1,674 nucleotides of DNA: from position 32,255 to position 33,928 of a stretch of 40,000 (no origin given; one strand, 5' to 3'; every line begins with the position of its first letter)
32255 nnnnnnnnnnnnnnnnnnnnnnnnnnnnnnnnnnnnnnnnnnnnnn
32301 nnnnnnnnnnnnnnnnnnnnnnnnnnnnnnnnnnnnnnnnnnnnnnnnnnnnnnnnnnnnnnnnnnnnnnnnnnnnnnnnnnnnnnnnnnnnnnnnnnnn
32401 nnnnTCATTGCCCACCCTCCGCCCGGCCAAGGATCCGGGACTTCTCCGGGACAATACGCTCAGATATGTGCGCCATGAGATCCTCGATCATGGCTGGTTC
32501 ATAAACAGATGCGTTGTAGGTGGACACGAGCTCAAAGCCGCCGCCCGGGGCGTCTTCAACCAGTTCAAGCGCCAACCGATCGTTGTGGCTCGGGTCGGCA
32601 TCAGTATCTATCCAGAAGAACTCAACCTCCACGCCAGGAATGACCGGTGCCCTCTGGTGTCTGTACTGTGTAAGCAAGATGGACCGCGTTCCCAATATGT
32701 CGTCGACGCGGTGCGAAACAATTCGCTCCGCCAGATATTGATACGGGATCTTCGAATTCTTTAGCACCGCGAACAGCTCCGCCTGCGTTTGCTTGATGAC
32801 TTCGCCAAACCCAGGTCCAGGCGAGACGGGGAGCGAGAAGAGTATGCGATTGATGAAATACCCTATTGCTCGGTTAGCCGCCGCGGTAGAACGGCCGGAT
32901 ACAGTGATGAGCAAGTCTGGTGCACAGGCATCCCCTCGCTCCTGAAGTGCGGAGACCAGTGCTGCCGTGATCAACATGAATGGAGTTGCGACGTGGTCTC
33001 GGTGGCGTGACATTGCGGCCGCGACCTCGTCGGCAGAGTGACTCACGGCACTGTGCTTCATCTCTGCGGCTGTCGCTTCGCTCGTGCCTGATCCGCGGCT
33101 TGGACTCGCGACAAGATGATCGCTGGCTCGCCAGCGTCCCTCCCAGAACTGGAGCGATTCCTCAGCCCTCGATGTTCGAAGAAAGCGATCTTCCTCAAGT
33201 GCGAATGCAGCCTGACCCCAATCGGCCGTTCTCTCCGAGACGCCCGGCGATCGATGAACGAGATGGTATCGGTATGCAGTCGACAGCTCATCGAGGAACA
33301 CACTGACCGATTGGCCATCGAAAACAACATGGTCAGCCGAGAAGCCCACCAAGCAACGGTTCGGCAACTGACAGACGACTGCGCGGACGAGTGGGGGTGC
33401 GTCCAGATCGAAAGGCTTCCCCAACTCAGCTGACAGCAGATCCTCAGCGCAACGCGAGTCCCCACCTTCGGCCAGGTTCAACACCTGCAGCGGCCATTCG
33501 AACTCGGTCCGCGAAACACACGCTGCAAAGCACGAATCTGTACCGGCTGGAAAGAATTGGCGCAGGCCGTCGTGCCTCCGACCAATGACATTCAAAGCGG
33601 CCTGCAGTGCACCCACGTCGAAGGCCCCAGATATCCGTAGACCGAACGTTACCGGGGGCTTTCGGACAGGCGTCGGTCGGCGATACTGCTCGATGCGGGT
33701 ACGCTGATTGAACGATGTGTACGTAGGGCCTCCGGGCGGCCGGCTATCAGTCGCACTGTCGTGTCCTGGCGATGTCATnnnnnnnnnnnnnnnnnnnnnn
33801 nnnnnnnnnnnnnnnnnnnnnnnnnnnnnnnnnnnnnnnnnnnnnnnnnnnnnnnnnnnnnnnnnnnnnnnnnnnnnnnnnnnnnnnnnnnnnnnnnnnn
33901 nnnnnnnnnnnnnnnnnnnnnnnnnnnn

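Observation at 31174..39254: Lower-GC, tightly packed 8-gene operon mixing dissociated NRPS parts, an ATP-grasp ligase, a FemAB-like transferase, a nucleotidyltransferase and an IspF-fold enzyme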

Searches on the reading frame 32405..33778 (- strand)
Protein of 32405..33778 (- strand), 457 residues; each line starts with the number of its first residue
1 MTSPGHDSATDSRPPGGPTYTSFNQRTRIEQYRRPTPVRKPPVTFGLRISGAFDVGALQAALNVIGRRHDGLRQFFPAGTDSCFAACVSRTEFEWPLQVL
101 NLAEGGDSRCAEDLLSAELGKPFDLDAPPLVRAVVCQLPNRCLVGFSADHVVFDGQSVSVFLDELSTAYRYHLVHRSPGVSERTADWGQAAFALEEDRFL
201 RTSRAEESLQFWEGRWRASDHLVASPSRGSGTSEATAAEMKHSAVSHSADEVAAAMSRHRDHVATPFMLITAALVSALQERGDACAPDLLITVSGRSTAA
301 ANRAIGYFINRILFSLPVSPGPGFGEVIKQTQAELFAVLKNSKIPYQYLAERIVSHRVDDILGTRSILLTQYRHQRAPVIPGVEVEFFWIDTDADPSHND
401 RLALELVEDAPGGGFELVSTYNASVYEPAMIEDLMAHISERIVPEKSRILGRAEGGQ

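Call 4: search_protein_families(library=pfam, proteins=[window:32405-33778:-], max_evalue=0.01)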
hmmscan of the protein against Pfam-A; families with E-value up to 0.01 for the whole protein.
window:32405-33778:- (457 aa): 1 family
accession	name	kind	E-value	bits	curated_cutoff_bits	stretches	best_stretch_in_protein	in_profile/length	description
PF00668.25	Condensation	-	4e-32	111.9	30.6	1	46-440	32-428/456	Condensation domain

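Call 5: search_protein_families(library=ncbifam, proteins=[window:32405-33778:-], max_evalue=0.01)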
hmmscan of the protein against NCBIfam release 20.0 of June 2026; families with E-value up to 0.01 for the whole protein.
window:32405-33778:- (457 aa): 3 families
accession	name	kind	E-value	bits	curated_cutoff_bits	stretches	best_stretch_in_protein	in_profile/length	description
NF004282.0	PRK05691.1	subfamily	3.7e-22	76.3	4090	1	45-440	702-1091/4334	non-ribosomal peptide synthase/polyketide synthase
NF038078.1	NRPS_MxcG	equivalog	3e-10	38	2300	1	48-341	34-318/1442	myxochelin non-ribosomal peptide synthetase MxcG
NF047350.1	aureusi_NRPS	equivalog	0.0039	14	2500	1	39-174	17-149/2373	aureusimine non-ribosomal peptide synthetase AusA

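Call 8: find_encoding_contigs(protein=window:32405-33778:-, flank=10000, max_places=6)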
Protein window:32405-33778:- (457 aa): no gene with exactly this product is on record in the collection.

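Call 9: find_related_loci(query=window:32405-33778:-, collection=genome_contigs, flank=10000)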
Query window:32405-33778:- (457 aa) in genome_contigs; peptide patterns used: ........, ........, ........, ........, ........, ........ (x = any residue, [..] = any of these).
264 stretches matched a pattern, but none encodes a relative of the query by tblastn (E <= 1e-3).

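Call 14: find_homologous_proteins(query=window:32405-33778:-, max_evalue=0.00001)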
Query window:32405-33778:- (457 aa): 3 proteins with E <= 0.00001 among 8000 candidates.
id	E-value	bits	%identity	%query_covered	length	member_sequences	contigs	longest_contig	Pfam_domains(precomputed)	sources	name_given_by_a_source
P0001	0.0e+0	1036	100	100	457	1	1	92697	PF00668.26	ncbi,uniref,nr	ncbi:hypothetical protein E1263_07390 [Kribbella antibiotica]|uniref:Condensation domain-containing 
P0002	1.0e-35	142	28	92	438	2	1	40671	PF00668.26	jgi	jgi:hypothetical protein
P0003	9.3e-12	63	30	38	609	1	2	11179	PF00668.26,PF00501.35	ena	-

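Call 15: find_encoding_contigs(protein=P0002, flank=10000, max_places=4)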
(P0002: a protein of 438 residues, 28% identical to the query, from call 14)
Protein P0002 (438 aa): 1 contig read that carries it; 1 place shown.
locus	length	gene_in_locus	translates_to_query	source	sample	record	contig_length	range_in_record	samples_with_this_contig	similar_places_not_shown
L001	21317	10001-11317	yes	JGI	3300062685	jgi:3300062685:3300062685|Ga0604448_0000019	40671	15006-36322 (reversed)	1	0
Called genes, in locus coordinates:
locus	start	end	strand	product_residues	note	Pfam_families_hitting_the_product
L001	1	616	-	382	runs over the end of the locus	PF01408:GFO_IDH_MocA, PF02894:GFO_IDH_MocA_C, PF22685:Gal80p_C-like, PF22725:GFO_IDH_MocA_C3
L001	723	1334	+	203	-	PF00440:TetR_N, PF16925:TetR_C_13, PF13977:TetR_C_6 (weak)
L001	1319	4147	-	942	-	PF00486:Trans_reg_C (weak), PF13428:TPR_14 (faint), PF03704:BTAD, PF13374:TPR_10 (faint), PF13432:TPR_16 (faint), PF00515:TPR_1 (faint), PF13424:TPR_12, PF13424:TPR_12, +3 more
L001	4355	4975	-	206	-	-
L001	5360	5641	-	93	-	-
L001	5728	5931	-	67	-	PF00313:CSD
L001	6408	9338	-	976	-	PF00486:Trans_reg_C, PF03704:BTAD, PF07719:TPR_2 (faint), PF00931:NB-ARC (weak), PF13401:AAA_22 (weak), PF13424:TPR_12, PF17874:TPR_MalT, PF13424:TPR_12, +1 more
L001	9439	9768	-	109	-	-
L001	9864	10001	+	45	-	-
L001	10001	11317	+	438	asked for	PF00668:Condensation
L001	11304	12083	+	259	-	PF01128:IspD, PF12804:NTP_transf_3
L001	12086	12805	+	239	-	PF00106:adh_short, PF08659:KR, PF13561:adh_short_C2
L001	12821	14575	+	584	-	PF00501:AMP-binding, PF00550:PP-binding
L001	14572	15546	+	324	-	PF00288:GHMP_kinases_N, PF08544:GHMP_kinases_C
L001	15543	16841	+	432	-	PF18130:ATPgrasp_N, PF13535:ATP-grasp_4, PF18603:LAL_C2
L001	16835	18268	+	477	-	PF07690:MFS_1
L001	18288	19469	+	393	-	PF02655:ATP-grasp_3, PF02786:CPSase_L_D2, PF13535:ATP-grasp_4, PF18603:LAL_C2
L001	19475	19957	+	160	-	PF02542:YgbB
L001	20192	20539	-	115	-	PF07883:Cupin_2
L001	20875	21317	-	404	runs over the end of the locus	PF14361:RsbRD_N, PF25906:PucR-like_N, PF17853:GGDEF_2, PF00126:HTH_1 (weak), PF13556:HTH_30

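Call 16: find_encoding_contigs(protein=P0001, flank=10000, max_places=4)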
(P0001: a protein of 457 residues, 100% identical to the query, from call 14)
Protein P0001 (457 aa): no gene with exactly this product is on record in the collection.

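Call 29: search_protein_families(library=ncbifam, proteins=[L001:11304-12080:+, L001:12086-12802:+, L001:14572-15543:+, L001:19475-19954:+, L001:15543-16838:+, L001:18288-19466:+], max_evalue=0.001)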
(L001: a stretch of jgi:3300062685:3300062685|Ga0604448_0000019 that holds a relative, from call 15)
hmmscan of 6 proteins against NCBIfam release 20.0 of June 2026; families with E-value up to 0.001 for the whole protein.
L001:11304-12080:+ (259 aa): 18 families
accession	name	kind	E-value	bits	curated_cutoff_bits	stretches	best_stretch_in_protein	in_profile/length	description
TIGR00453.1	ispD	equivalog_domain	1.7e-49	168.2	181.3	1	25-247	2-218/219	2-C-methyl-D-erythritol 4-phosphate cytidylyltransferase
NF001186.0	PRK00155.2-3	equivalog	1.6e-37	129.1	253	1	23-247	5-221/224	2-C-methyl-D-erythritol 4-phosphate cytidylyltransferase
NF006899.0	PRK09382.1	equivalog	1.6e-34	119.7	417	1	22-259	6-231/387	bifunctional 2-C-methyl-D-erythritol 4-phosphate cytidylyltransferase/2-C-methyl-D-erythritol 2,4-cyclodiphosphate synthase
NF009924.0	PRK13385.1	subfamily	2.4e-19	69.9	342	1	26-249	6-224/230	2-C-methyl-D-erythritol 4-phosphate cytidylyltransferase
NF001183.0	PRK00155.1-3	subfamily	7e-16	58.2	166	1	26-247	5-230/237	D-ribitol-5-phosphate cytidylyltransferase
NF010933.0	PRK14353.1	equivalog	6.6e-08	31.6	505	1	21-145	4-127/453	bifunctional UDP-N-acetylglucosamine diphosphorylase/glucosamine-1-phosphate N-acetyltransferase GlmU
NF010932.0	PRK14352.1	equivalog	1.4e-07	30.5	611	1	21-141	5-125/488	bifunctional UDP-N-acetylglucosamine diphosphorylase/glucosamine-1-phosphate N-acetyltransferase GlmU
TIGR01173.1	glmU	equivalog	1.4e-06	27.4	366.85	1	25-140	3-115/452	bifunctional UDP-N-acetylglucosamine diphosphorylase/glucosamine-1-phosphate N-acetyltransferase GlmU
NF045782.1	NicBOxredNboR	equivalog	3.4e-06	26.9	260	1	23-71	9-57/206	nicotine blue oxidoreductase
TIGR02665.1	molyb_mobA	equivalog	5.9e-06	26.4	151.85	1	25-70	3-46/186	molybdenum cofactor guanylyltransferase MobA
TIGR00454.1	TIGR00454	hypoth_equivalog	3.1e-05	23.9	174.7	1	26-99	4-74/183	TIGR00454 family protein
NF010936.0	PRK14356.1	equivalog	0.00015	20.8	666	1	23-74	6-58/456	bifunctional UDP-N-acetylglucosamine diphosphorylase/glucosamine-1-phosphate N-acetyltransferase GlmU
NF041313.1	UDPGP_AglF_Halo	equivalog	0.0002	20.9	400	0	25-70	3-52/234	UTP--glucose-1-phosphate uridylyltransferase AglF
NF041135.1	IPPtranDIPPsyn_Thcocales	equivalog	0.00027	20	580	1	26-89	4-66/419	bifunctional L-myo-inositol-1-phosphate cytidylyltransferase/CDP-L-myo-inositol myo-inositolphosphotransferase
TIGR03310.1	matur_MocA_YgfJ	equivalog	0.00041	20.4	186.45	1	25-73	2-49/188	molybdenum cofactor cytidylyltransferase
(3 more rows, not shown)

L001:12086-12802:+ (239 aa): 220 families (the best 25 are shown)
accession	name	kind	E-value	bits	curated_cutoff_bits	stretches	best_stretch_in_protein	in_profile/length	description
NF005594.0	PRK07326.1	equivalog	1.2e-45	156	271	1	3-223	3-220/237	SDR family oxidoreductase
NF052558.1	MBtsdlDhBudC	equivalog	3.8e-45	154.4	270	1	5-193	2-190/250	meso-2,3-butanediol dehydrogenase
NF005806.0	PRK07666.1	equivalog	1.1e-44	152.5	286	1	1-219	2-221/239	3-ketoacyl-ACP reductase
NF005878.0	PRK07825.1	subfamily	1.4e-43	149.2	287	1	2-228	5-226/278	short chain dehydrogenase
NF004823.0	PRK06179.1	subfamily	7.5e-43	146.9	310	1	5-193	4-187/271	oxidoreductase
NF004825.0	PRK06181.1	equivalog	1.9e-42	145.4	215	1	1-190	1-193/268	SDR family oxidoreductase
NF006123.0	PRK08267.1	equivalog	5.1e-40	137.3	261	1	9-223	5-224/261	SDR family oxidoreductase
NF005559.1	PRK07231.1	subfamily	3.7e-38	131.5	215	1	4-195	2-196/249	glucose 1-dehydrogenase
NF006114.0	PRK08263.1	subfamily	1.7e-37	129.2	290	1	6-229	3-227/280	short chain dehydrogenase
NF004203.0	PRK05653.2-4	subfamily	3.1e-37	128.4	313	1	3-232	3-237/260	3-oxoacyl-ACP reductase FabG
NF004824.0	PRK06180.1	subfamily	9.5e-37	126.7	298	1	6-191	4-189/279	oxidoreductase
NF004826.0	PRK06182.1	subfamily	3.4e-36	124.9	305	1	5-191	3-186/274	oxidoreductase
NF004791.0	PRK06138.1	equivalog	1.6e-35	122.6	312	1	3-214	2-216/252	SDR family oxidoreductase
NF005065.0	PRK06482.1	equivalog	3.2e-35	121.9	291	1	7-196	3-192/276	SDR family oxidoreductase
NF006565.0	PRK09072.1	equivalog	4.9e-35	121.4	238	1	3-231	2-230/265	SDR family oxidoreductase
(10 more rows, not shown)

L001:14572-15543:+ (324 aa): 10 families
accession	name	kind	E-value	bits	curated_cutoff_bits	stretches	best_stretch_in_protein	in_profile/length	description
NF002870.0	PRK03188.1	equivalog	1.3e-101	339.3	286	1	5-309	8-305/310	4-(cytidine 5'-diphospho)-2-C-methyl-D-erythritol kinase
TIGR00154.1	ispE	equivalog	2.1e-52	178.5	138.7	1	7-284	2-268/294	4-(cytidine 5'-diphospho)-2-C-methyl-D-erythritol kinase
NF011202.0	PRK14608.1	equivalog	9.8e-49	166.2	204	1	6-290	8-281/294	4-(cytidine 5'-diphospho)-2-C-methyl-D-erythritol kinase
NF011205.0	PRK14611.1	equivalog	6.7e-33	114.3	364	1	9-192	3-182/275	4-(cytidine 5'-diphospho)-2-C-methyl-D-erythritol kinase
NF011207.0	PRK14613.1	equivalog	2.4e-22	79.5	359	1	89-273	92-269/297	4-(cytidine 5'-diphospho)-2-C-methyl-D-erythritol kinase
NF003216.0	PRK04181.1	equivalog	2.4e-18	66.9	191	1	12-192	5-188/257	4-(cytidine 5'-diphospho)-2-C-methyl-D-erythritol kinase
NF002288.1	PRK01212.1-4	equivalog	5.1e-17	61.9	194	1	41-289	24-280/303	homoserine kinase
TIGR00191.1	thrB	equivalog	2.8e-16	59.2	168.25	1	38-284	21-274/304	homoserine kinase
NF004568.0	PRK05905.1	equivalog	1.8e-06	27.8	321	1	12-187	8-185/261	4-(cytidine 5'-diphospho)-2-C-methyl-D-erythritol kinase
NF003036.0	PRK03926.1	equivalog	2.7e-05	23.4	403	0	79-151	65-132/302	mevalonate kinase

L001:19475-19954:+ (160 aa): 2 families
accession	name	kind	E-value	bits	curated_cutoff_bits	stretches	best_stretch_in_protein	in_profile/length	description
TIGR00151.1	ispF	equivalog_domain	5.2e-40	137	116.45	1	5-155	1-154/155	2-C-methyl-D-erythritol 2,4-cyclodiphosphate synthase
NF006899.0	PRK09382.1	equivalog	5.6e-36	124.5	417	1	3-155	225-380/387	bifunctional 2-C-methyl-D-erythritol 4-phosphate cytidylyltransferase/2-C-methyl-D-erythritol 2,4-cyclodiphosphate synthase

L001:15543-16838:+ (432 aa): 7 families
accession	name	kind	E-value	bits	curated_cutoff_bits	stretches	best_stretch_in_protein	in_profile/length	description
NF002563.0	PRK02186.1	subfamily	1.2e-39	136.3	625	1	16-401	20-405/890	argininosuccinate lyase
NF005543.0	PRK07206.1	subfamily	3.5e-21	75.4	302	1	71-291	72-306/416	hypothetical protein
NF053745.1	AAntcapLigBacD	equivalog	4.1e-10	38.7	850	1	85-293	115-348/471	alanine--anticapsin ligase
NF041595.1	dap_A_syn_DdaF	equivalog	0.00016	20.6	840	0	106-369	115-394/424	dapdiamide A synthase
NF002378.0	PRK01372.1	subfamily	0.00021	20.1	243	1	95-194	89-187/305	D-alanine--D-alanine ligase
TIGR03103.1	trio_acet_GNAT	equivalog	0.00052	18.7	569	1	104-168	295-360/547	N-acetylglutaminylglutamine synthetase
TIGR03909.1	pyrrolys_PylC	equivalog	0.00071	18.4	248.3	0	143-268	127-248/374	3-methylornithine--L-lysine ligase PylC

L001:18288-19466:+ (393 aa): 31 families (the best 25 are shown)
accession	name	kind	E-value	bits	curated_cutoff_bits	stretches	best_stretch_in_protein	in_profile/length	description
NF002563.0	PRK02186.1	subfamily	3.7e-51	174.4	625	1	52-372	84-395/890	argininosuccinate lyase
NF005543.0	PRK07206.1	subfamily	1e-15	57.3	302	1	74-255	107-295/416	hypothetical protein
TIGR01142.1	purT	equivalog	1.6e-09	37.2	502.15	1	62-279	87-301/380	phosphoribosylglycinamide formyltransferase 2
NF053745.1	AAntcapLigBacD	equivalog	2.3e-09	36.1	850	1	59-254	120-335/471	alanine--anticapsin ligase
NF002378.0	PRK01372.1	subfamily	1.4e-08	33.8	243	1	72-243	97-266/305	D-alanine--D-alanine ligase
NF009471.0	PRK12833.1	equivalog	1.9e-08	33.3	686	1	63-183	106-229/467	acetyl-CoA carboxylase biotin carboxylase subunit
NF009554.0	PRK12999.1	equivalog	2e-08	32.5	965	1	65-159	109-206/1147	pyruvate carboxylase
NF006766.0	PRK09288.1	equivalog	2.7e-08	33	339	1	63-253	101-290/396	formate-dependent phosphoribosylglycinamide formyltransferase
TIGR01369.1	CPSaseII_lrg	equivalog_domain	7.5e-08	30.5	1027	1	74-266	668-857/1052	carbamoyl-phosphate synthase (glutamine-hydrolyzing) large subunit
NF006367.0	PRK08591.1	subfamily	1.5e-07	30.5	597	1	64-178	104-222/451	acetyl-CoA carboxylase biotin carboxylase subunit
NF002527.0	PRK01966.1-3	equivalog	2e-07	30.6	310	1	63-183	106-224/332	D-alanine--D-alanine ligase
TIGR01235.1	pyruv_carbox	equivalog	5e-07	27.6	1114.45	1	63-160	103-203/1143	pyruvate carboxylase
TIGR01205.1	D_ala_D_alaTIGR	subfamily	6.1e-07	28.7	245.65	1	73-223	104-262/318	D-alanine--D-alanine ligase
TIGR00514.1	accC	equivalog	6.4e-07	28.6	626.5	1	63-160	103-203/449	acetyl-CoA carboxylase biotin carboxylase subunit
NF041595.1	dap_A_syn_DdaF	equivalog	7.7e-07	28.2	840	1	74-258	114-302/424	dapdiamide A synthase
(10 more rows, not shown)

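Call 31: find_related_loci(query=A2, collection=genome_contigs, flank=10000)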
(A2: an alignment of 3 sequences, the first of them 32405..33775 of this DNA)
Query A2 (456 aa) in genome_contigs; peptide patterns used: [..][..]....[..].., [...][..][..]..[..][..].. (x = any residue, [..] = any of these).
135 stretches matched a pattern; 3 encode a relative of the query (tblastn E <= 1e-3); 3 distinct loci.
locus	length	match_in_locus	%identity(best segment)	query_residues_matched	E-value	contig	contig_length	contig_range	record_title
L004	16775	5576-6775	30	18-426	1e-41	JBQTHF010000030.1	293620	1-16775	MAG: Actinokineospora sp. isolate SAR301 c_000000162205, whole genome shotgun sequence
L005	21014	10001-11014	22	42-390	9e-8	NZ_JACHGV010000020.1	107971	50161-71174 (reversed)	Streptomyces paradoxus strain DSM 43350 Ga0415310_20, whole genome shotgun sequence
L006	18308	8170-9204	24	41-391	2e-11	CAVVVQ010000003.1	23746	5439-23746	MAG: uncultured Verrucomicrobiae bacterium isolate MFD03975.bin.2.72 genome assembly, contig: contig_103978, whole genom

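Call 34: search_protein_families(library=pfam, proteins=[L004:1353-2258:+, L004:2126-3229:+, L004:3277-4245:+, L004:8294-9784:+, L004:10015-11445:+, L004:11481-11969:+, L004:12106-13047:+, L004:12935-13750:+, L004:386-1084:+, L004:14976-15911:+], max_evalue=0.001)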
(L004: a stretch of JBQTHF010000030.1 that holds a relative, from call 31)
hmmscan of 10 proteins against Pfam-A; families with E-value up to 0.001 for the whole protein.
L004:1353-2258:+ (301 aa): 2 families
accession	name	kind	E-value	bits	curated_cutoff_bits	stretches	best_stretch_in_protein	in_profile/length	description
PF00483.29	NTP_transferase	-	2.4e-67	227.5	21.2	1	7-246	1-242/245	Nucleotidyl transferase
PF12804.13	NTP_transf_3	-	2.3e-09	38.1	27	1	8-131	1-113/160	MobA-like NTP transferase domain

L004:2126-3229:+ (367 aa): 0 families

L004:3277-4245:+ (322 aa): 0 families

L004:8294-9784:+ (496 aa): 2 families
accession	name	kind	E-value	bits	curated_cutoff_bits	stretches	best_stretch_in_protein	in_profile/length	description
PF07690.21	MFS_1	-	2.3e-53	181.8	33.4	1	12-400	3-346/347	Major Facilitator Superfamily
PF00083.30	Sugar_tr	-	0.00068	19.1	22.3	1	34-175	40-187/452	Sugar (and other) transporter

L004:10015-11445:+ (476 aa): 0 families

L004:11481-11969:+ (162 aa): 0 families

L004:12106-13047:+ (313 aa): 0 families

L004:12935-13750:+ (271 aa): 0 families

L004:386-1084:+ (232 aa): 1 family
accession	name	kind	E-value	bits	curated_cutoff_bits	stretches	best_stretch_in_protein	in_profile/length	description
PF04461.18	DUF520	-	5.6e-59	199.3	23.2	1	73-232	1-161/161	Protein of unknown function (DUF520)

L004:14976-15911:+ (311 aa): 0 families

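Call 67: search_protein_families(library=pfam, proteins=[L004:2255-3382:-, L004:3199-3987:-, L004:9766-11418:-, L004:9449-10708:-, L004:4576-5508:+], max_evalue=0.01)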
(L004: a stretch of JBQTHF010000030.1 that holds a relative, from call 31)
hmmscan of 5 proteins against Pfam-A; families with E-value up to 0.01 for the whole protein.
L004:2255-3382:- (375 aa): 1 family
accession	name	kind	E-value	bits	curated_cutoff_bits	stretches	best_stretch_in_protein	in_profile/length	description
PF01435.24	Peptidase_M48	-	6.5e-34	117.8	20.3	1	157-372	2-185/186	Peptidase family M48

L004:3199-3987:- (262 aa): 2 families
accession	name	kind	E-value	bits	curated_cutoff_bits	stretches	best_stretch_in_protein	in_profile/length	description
PF04954.18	SIP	-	1.2e-33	116.6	26.3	1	144-258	1-119/119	Siderophore-interacting protein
PF08021.17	FAD_binding_9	-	3.1e-28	98.8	23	1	25-135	2-117/120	Siderophore-interacting FAD-binding domain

L004:9766-11418:- (550 aa): 6 families
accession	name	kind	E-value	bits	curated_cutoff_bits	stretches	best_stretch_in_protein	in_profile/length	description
PF00069.31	Pkinase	-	1.6e-38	133.1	31.7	1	43-247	1-199/263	Protein kinase domain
PF07714.23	PK_Tyr_Ser-Thr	-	8.8e-25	87.9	23.1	1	47-248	5-208/258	Protein tyrosine and serine/threonine kinase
PF01636.29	APH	-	4.5e-05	23.8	23.2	1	123-191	131-198/239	Phosphotransferase enzyme family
PF06293.20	Kdo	-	0.00011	22.1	21.3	1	126-190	103-169/207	Lipopolysaccharide kinase (Kdo/WaaP) family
PF01456.22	Mucin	-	0.00015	22.2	34.7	1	395-464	26-97/143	Mucin-like glycoprotein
PF03109.22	ABC1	-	0.0054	16.3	22.9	0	87-194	119-218/244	ABC1 atypical kinase-like domain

L004:9449-10708:- (419 aa): 0 families

L004:4576-5508:+ (310 aa): 2 families
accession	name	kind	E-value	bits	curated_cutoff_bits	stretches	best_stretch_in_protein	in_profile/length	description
PF00288.32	GHMP_kinases_N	-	7.3e-17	61.8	22.3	1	77-155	1-87/87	GHMP kinases N terminal domain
PF08544.19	GHMP_kinases_C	-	3.8e-10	40.5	21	1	213-286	2-81/85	GHMP kinases C terminal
